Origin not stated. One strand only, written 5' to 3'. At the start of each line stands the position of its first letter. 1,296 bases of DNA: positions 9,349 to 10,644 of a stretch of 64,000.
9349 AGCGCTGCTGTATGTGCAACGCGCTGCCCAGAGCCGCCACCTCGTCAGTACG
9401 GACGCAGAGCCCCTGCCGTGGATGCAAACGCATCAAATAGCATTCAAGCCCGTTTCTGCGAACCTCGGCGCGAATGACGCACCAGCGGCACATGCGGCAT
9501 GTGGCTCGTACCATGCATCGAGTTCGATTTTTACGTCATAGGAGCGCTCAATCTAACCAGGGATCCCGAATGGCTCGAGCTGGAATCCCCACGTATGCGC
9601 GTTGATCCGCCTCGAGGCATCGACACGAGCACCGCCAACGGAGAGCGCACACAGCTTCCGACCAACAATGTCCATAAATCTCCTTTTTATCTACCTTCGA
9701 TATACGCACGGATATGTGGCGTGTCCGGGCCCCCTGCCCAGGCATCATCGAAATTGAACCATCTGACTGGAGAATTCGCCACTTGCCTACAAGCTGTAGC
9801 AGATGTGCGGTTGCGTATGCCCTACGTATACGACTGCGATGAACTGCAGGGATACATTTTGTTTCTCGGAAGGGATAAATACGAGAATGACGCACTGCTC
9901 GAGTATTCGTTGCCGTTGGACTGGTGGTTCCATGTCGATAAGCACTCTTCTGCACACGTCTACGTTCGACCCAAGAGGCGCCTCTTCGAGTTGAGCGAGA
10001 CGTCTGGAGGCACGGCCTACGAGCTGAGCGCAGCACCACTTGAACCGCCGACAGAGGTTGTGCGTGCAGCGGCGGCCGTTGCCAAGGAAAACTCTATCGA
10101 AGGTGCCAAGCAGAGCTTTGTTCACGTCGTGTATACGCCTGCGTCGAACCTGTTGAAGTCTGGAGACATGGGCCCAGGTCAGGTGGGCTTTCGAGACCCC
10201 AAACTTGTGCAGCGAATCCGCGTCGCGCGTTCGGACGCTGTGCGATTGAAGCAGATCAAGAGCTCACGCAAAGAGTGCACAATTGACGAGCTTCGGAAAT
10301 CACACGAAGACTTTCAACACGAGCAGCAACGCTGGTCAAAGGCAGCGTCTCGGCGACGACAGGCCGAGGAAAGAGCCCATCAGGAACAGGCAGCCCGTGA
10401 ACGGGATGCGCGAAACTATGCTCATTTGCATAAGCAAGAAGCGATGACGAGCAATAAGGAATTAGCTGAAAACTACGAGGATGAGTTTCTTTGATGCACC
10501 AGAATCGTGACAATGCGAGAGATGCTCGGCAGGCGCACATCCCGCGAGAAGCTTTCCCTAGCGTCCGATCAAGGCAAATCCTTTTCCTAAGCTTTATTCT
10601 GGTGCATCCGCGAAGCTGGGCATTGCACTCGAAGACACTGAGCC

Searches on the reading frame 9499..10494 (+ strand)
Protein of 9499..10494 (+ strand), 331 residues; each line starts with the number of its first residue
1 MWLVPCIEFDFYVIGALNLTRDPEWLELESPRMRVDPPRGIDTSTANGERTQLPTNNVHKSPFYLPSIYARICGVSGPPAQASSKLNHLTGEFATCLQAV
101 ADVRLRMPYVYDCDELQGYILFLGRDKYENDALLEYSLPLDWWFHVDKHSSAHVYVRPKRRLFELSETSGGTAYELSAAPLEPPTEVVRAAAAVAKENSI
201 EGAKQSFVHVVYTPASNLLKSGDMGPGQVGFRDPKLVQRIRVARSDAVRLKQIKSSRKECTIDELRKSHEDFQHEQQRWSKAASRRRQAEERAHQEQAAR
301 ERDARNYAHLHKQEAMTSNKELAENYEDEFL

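Call 27: search_protein_families(library=pfam, proteins=[window:9499-10494:+], max_evalue=0.001)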
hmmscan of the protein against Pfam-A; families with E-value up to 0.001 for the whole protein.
window:9499-10494:+ (331 aa): 1 family
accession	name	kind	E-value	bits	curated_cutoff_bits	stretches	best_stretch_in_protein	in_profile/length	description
PF05670.18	NFACT-R_1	-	1.6e-25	90.2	29.8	1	109-233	3-112/112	NFACT protein RNA binding domain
